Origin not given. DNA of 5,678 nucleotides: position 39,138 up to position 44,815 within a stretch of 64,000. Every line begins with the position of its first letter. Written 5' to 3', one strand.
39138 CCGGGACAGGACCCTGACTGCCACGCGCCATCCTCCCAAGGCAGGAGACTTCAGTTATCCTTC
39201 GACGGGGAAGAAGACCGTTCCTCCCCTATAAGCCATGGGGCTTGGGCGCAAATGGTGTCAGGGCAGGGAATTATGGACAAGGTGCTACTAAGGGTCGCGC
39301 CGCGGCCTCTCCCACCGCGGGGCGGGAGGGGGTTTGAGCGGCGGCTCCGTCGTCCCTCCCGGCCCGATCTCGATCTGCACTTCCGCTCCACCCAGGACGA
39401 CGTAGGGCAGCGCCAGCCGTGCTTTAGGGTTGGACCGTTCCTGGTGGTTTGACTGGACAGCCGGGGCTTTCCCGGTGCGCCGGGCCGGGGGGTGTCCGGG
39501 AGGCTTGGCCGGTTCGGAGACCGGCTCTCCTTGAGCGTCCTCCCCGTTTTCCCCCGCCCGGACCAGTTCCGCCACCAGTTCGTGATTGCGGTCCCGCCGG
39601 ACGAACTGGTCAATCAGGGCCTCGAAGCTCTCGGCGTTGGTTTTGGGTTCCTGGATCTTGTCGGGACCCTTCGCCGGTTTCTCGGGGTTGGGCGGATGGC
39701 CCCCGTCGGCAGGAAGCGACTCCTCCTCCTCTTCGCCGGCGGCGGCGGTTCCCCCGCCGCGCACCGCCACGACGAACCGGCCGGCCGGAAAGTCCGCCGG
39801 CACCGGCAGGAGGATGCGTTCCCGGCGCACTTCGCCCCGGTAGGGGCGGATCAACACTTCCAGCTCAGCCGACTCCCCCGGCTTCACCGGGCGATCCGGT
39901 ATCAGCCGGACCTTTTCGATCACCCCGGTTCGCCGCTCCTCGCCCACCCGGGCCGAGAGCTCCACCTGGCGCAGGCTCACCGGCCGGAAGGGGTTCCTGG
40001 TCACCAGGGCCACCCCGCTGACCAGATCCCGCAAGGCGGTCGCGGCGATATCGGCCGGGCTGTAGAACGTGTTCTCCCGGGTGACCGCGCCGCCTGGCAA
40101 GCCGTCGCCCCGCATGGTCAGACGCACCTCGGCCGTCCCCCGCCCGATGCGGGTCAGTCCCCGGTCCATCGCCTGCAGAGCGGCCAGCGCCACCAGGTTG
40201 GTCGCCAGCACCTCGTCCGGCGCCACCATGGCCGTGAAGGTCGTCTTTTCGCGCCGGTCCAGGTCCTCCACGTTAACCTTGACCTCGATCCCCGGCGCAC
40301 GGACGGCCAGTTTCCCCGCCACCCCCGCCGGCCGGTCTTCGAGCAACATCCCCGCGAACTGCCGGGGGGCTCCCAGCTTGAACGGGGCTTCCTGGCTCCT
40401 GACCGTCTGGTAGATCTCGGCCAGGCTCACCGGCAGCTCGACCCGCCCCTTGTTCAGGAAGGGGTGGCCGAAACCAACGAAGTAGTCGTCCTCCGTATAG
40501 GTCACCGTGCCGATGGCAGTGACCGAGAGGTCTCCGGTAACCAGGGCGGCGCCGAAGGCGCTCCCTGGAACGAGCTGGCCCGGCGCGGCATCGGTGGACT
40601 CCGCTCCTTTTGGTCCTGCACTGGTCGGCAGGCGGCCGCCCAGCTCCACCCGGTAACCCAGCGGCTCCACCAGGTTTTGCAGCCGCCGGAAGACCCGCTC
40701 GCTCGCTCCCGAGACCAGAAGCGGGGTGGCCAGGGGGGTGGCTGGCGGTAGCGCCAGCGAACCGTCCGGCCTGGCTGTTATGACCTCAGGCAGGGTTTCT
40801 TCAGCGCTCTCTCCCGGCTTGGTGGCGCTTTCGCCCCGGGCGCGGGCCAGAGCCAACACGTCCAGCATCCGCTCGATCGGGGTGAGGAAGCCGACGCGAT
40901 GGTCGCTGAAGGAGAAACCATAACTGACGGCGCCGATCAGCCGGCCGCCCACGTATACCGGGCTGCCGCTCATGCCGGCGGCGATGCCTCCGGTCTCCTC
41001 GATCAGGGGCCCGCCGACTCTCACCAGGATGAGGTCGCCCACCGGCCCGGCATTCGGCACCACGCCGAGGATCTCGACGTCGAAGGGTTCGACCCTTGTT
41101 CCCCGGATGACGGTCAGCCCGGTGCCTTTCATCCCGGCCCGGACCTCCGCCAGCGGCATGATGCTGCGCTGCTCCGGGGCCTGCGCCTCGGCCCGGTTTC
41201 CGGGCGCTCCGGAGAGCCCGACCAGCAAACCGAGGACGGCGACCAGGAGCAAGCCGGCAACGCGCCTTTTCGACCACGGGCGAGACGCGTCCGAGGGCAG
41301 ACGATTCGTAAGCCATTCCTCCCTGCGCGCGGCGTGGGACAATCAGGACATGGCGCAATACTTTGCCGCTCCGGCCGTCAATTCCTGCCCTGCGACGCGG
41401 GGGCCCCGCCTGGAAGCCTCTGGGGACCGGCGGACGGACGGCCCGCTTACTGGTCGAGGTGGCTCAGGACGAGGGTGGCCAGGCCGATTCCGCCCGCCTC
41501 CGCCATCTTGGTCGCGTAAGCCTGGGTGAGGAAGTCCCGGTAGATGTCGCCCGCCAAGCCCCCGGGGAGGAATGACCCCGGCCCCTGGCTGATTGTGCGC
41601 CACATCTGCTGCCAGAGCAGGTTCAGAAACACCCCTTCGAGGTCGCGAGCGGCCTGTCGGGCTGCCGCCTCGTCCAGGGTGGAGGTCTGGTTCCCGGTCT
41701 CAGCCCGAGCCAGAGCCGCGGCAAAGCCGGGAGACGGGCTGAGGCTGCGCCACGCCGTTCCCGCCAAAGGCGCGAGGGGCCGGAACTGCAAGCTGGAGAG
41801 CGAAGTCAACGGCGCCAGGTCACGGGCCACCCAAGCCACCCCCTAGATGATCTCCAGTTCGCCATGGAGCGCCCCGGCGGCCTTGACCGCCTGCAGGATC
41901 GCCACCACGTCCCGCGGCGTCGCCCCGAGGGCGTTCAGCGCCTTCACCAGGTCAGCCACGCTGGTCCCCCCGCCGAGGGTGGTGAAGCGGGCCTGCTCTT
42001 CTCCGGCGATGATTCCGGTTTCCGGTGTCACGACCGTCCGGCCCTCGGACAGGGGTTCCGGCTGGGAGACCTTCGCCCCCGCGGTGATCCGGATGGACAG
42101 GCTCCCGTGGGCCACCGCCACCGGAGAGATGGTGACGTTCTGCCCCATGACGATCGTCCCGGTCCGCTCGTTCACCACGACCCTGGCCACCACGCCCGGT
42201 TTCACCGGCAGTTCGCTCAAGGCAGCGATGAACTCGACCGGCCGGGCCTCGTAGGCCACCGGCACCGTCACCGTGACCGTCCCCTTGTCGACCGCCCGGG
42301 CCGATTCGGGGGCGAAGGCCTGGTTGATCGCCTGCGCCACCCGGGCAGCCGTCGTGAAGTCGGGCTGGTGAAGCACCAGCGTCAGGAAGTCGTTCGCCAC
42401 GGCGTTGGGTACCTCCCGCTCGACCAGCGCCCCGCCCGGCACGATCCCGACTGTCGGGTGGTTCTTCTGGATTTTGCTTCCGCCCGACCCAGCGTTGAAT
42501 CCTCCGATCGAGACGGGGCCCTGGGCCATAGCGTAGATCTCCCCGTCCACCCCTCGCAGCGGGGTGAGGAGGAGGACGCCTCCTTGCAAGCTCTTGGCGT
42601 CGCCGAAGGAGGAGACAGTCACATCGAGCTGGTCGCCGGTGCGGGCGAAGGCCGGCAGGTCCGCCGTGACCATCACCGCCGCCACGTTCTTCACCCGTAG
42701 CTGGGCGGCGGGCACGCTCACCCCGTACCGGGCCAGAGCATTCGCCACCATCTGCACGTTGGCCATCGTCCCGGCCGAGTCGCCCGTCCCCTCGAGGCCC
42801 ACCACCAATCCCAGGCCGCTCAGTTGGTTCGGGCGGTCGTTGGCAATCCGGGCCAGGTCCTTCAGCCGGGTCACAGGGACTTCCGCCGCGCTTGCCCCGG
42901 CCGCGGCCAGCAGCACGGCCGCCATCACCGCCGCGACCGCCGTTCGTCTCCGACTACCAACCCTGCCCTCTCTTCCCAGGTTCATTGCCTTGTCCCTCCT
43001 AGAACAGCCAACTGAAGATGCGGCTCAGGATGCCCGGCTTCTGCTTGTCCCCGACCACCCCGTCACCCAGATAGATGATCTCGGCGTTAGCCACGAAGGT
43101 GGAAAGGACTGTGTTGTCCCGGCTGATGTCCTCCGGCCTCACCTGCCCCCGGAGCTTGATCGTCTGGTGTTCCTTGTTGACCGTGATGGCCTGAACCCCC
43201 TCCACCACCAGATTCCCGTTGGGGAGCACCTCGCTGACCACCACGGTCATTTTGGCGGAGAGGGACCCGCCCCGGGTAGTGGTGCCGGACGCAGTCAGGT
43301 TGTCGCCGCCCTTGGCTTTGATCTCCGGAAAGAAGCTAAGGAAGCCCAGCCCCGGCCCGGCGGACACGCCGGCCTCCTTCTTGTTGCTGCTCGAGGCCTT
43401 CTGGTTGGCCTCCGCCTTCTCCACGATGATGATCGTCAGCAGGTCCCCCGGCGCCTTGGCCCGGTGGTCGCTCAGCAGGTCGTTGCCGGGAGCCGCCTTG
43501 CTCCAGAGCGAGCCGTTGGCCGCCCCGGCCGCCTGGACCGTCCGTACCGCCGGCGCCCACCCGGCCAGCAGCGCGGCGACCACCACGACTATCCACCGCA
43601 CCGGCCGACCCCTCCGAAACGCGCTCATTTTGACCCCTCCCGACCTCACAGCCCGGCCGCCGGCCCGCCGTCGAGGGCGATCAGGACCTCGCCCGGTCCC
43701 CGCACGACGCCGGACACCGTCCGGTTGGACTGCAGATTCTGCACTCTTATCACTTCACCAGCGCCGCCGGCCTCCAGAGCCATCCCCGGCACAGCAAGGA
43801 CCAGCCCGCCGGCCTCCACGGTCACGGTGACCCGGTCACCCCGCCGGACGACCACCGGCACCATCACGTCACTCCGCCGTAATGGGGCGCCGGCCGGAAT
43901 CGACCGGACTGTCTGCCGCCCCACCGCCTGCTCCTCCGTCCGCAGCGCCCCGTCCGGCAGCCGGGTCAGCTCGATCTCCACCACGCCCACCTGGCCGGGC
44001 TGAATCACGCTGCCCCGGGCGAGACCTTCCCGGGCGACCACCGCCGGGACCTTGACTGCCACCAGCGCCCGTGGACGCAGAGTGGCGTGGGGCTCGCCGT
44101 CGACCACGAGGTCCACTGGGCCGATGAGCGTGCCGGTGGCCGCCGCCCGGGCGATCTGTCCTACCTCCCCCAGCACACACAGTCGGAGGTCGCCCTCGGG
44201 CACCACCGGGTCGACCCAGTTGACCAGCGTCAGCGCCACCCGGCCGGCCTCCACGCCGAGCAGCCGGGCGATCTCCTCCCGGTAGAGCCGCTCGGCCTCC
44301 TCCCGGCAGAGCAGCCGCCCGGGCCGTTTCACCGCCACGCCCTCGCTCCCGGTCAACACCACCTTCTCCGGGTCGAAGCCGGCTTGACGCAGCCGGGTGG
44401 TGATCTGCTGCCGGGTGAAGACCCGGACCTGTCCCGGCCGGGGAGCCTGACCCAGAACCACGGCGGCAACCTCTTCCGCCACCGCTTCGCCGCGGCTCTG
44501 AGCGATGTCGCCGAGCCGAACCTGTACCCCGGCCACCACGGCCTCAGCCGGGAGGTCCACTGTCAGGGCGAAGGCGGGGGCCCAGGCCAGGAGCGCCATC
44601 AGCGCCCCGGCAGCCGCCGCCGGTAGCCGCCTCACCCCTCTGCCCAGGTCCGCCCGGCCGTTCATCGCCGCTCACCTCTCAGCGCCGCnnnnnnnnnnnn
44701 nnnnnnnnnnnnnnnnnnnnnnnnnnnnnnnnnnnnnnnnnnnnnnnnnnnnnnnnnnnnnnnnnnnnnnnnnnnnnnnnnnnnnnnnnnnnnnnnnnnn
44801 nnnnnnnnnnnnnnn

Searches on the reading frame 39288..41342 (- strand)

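Call 14: search_protein_families(library=pfam, proteins=[window:39288-41342:-], max_evalue=0.001)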
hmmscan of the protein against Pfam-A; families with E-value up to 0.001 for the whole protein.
window:39288-41342:- (684 aa): 1 family
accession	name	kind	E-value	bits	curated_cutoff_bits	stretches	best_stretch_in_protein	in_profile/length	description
PF05580.18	Peptidase_S55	-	7.6e-15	55.9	25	1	53-160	104-210/210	SpoIVB peptidase S55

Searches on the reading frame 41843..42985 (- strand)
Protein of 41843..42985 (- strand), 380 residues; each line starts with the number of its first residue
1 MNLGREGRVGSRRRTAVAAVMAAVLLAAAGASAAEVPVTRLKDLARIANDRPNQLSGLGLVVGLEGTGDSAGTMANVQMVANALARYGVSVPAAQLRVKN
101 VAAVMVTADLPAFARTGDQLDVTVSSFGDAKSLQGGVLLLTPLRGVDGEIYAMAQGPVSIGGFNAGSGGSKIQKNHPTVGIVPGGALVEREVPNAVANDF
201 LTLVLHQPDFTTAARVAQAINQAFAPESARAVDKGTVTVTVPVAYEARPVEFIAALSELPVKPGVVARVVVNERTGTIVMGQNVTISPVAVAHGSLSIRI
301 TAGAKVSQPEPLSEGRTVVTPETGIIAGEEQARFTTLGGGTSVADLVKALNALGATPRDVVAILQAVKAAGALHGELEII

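Call 14: search_protein_families(library=pfam, proteins=[window:41843-42985:-], max_evalue=0.001)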
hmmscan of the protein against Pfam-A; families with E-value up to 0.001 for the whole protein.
window:41843-42985:- (380 aa): 1 family
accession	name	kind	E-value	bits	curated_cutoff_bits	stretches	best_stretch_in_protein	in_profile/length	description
PF02119.21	FlgI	-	4.6e-134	447.1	25.3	1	40-379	1-343/343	Flagellar P-ring protein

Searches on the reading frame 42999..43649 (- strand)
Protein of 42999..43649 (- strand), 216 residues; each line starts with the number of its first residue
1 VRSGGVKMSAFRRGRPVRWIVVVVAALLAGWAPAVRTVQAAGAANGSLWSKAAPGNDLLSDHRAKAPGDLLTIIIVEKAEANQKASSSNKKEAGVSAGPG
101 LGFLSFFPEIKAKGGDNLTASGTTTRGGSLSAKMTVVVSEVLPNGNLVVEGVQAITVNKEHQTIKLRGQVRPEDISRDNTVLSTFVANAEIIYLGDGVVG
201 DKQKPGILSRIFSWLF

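Call 85: search_protein_families(library=pfam, proteins=[window:42999-43649:-], max_evalue=0.0001)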
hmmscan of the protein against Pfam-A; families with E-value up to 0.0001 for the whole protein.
window:42999-43649:- (216 aa): 1 family
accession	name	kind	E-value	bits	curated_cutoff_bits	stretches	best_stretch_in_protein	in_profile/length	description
PF02107.21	FlgH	-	5.3e-52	176.3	27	1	43-215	2-170/172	Flagellar L-ring protein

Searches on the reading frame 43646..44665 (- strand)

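Call 85: search_protein_families(library=pfam, proteins=[window:43646-44665:-], max_evalue=0.0001)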
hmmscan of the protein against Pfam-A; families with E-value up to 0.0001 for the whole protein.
window:43646-44665:- (339 aa): 2 families
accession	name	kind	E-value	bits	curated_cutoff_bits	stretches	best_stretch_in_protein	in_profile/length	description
PF13144.11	ChapFlgA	-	9e-33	113.4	23.8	1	207-329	2-122/122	Chaperone for flagella basal body P-ring formation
PF08666.17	SAF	-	5.9e-10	40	21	1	207-267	2-62/63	SAF domain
